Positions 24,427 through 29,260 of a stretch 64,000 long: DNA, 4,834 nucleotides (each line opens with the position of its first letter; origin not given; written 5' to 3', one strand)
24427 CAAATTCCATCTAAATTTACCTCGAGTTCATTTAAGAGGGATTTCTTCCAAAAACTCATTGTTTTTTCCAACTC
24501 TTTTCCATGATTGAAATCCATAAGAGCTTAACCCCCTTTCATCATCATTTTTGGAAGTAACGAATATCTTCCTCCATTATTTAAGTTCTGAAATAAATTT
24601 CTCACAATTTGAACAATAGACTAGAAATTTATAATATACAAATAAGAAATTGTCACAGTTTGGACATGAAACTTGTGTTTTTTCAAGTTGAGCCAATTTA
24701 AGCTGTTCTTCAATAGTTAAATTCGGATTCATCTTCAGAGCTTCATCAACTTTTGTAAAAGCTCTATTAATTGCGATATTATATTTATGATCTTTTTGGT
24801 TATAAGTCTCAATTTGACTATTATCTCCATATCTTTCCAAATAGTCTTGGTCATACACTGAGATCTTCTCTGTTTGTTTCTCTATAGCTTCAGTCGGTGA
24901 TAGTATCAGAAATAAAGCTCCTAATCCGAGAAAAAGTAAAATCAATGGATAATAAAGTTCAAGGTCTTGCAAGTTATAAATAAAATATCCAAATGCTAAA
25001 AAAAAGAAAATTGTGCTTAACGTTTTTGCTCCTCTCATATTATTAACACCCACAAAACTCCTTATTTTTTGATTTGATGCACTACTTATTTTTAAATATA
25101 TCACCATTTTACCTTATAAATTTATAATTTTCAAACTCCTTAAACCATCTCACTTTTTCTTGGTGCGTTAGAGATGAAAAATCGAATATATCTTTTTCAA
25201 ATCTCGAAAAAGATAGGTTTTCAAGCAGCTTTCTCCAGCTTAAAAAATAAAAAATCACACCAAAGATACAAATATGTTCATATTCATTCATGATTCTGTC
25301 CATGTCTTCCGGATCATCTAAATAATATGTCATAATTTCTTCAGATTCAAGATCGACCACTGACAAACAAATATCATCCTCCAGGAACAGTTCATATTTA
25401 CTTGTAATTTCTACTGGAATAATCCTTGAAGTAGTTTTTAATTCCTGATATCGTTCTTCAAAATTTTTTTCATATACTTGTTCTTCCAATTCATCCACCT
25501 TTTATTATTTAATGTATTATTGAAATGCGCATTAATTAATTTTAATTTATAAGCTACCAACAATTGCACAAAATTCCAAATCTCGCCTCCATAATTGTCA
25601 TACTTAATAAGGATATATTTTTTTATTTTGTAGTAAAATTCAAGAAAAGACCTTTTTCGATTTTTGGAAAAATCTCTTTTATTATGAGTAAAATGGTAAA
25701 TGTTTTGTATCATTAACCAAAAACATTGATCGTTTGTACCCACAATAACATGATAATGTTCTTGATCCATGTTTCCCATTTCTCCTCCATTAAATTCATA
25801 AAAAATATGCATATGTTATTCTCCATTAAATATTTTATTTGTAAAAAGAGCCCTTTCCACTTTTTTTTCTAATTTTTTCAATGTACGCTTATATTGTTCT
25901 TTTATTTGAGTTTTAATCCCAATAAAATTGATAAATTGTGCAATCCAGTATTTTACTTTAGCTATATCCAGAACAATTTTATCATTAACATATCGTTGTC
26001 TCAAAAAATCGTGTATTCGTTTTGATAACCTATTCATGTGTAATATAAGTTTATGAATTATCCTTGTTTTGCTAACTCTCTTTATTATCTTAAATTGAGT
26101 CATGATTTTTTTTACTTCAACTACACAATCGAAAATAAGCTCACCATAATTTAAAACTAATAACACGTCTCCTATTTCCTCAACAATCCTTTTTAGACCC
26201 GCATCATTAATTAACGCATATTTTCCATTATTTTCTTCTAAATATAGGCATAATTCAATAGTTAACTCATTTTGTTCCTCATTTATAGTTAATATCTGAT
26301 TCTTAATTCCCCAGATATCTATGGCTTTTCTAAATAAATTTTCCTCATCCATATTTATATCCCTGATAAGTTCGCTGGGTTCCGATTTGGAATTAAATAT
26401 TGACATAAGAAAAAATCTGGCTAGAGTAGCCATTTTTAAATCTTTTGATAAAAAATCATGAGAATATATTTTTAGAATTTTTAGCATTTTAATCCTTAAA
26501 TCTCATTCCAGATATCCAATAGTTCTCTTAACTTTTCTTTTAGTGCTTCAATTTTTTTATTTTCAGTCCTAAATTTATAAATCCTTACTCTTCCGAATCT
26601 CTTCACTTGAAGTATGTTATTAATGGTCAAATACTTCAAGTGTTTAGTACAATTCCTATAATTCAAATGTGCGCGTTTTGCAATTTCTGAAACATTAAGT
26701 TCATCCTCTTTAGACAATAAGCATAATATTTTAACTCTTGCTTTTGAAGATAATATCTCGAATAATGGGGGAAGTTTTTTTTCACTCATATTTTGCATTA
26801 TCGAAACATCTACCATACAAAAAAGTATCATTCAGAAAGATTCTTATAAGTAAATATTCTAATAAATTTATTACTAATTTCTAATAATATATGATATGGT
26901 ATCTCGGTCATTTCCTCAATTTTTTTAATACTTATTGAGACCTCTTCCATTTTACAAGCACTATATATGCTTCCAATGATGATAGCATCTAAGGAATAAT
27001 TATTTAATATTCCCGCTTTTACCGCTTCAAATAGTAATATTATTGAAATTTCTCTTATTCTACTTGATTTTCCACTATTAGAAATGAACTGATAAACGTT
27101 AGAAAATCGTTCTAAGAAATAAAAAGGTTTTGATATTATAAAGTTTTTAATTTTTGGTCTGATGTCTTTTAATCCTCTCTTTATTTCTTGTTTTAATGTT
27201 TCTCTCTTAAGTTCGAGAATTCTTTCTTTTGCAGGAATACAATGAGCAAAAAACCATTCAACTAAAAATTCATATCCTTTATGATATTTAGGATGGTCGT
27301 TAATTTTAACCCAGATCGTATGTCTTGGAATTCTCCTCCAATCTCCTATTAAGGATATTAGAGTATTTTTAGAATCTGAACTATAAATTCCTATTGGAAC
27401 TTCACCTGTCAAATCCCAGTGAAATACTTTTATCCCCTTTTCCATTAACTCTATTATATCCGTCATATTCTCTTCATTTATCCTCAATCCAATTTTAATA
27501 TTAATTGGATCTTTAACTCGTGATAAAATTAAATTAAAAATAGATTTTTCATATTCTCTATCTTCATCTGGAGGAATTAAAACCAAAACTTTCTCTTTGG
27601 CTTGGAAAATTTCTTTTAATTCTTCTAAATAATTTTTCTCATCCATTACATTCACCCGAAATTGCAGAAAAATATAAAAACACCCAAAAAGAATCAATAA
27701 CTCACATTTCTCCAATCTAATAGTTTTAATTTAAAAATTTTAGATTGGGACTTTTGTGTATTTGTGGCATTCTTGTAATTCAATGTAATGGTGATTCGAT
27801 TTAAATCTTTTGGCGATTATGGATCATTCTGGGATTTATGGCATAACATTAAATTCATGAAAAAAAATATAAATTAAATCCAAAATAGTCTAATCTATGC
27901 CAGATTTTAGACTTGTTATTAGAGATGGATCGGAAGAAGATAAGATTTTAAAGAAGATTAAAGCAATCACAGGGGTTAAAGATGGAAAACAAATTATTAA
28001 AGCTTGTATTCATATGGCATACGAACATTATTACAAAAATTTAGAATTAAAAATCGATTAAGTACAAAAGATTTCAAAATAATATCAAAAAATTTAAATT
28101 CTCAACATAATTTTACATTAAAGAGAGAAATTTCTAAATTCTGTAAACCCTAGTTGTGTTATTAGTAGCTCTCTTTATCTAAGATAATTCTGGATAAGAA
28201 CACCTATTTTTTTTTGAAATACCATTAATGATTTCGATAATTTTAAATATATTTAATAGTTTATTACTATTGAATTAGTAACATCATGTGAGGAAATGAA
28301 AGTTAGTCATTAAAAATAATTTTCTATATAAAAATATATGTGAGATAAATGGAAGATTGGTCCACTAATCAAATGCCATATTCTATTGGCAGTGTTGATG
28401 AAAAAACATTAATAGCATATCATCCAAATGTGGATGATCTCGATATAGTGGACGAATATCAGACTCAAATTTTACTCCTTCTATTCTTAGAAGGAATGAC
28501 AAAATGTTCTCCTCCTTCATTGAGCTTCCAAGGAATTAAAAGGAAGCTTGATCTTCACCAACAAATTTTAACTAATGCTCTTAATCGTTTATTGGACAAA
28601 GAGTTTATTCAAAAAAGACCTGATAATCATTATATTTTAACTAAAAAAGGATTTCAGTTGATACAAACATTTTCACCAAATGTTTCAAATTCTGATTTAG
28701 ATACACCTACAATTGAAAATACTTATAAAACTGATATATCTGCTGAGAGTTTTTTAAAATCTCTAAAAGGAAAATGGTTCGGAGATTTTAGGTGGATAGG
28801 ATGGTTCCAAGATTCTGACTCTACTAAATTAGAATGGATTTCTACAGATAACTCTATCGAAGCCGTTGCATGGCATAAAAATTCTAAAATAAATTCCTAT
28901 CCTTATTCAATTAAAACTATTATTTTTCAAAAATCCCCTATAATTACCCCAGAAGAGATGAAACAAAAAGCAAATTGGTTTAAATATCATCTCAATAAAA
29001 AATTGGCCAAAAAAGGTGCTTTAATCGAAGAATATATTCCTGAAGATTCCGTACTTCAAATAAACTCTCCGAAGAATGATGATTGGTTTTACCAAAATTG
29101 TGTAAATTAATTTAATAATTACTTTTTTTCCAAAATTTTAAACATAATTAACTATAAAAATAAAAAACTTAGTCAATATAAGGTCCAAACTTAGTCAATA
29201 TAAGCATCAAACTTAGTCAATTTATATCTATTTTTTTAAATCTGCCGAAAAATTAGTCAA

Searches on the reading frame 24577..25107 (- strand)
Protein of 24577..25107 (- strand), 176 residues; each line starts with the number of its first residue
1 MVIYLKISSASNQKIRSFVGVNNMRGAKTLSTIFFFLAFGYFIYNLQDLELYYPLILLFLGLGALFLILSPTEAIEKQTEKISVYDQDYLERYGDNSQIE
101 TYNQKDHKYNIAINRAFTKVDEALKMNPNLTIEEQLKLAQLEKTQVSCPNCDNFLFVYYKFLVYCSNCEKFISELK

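Call 58: search_protein_families(library=pfam, proteins=[window:24577-25107:-], max_evalue=0.01)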
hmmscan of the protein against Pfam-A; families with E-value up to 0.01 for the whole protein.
window:24577-25107:- (176 aa): 1 family
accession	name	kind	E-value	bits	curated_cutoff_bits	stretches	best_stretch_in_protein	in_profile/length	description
PF13248.11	Zn_ribbon_3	-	0.0037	17.1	27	0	146-153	3-10/26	zinc-ribbon domain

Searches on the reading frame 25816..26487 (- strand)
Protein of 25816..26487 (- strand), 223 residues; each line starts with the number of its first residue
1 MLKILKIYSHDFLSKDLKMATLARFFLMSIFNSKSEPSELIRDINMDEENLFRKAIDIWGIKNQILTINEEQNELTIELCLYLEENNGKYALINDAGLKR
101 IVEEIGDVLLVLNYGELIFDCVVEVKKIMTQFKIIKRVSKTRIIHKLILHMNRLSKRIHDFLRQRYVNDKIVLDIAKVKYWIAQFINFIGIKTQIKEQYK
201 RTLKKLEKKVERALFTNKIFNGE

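Call 58: search_protein_families(library=pfam, proteins=[window:25816-26487:-], max_evalue=0.01)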
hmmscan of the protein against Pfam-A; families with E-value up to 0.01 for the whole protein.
window:25816-26487:- (223 aa): 1 family
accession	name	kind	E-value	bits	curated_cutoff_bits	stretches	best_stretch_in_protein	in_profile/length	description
PF04196.17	Bunya_RdRp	-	0.00051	19.1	25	1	15-100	55-139/741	Bunyavirus RNA dependent RNA polymerase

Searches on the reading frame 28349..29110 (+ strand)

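Call 58: search_protein_families(library=pfam, proteins=[window:28349-29110:+], max_evalue=0.01)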
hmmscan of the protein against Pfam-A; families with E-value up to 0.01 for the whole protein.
window:28349-29110:+ (253 aa): 4 families
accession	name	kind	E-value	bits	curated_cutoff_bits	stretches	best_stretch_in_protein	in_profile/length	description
PF01047.28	MarR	-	1.9e-05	24.9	24.6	1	56-92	16-52/59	MarR family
PF14947.12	HTH_45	-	4.7e-05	23.8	25.5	1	65-108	27-69/77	Winged helix-turn-helix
PF12802.13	MarR_2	-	0.00085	19.9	27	1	40-93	7-56/61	MarR family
PF14277.12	DUF4364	-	0.0043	17.3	26.9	1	74-115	36-80/162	Domain of unknown function (DUF4364)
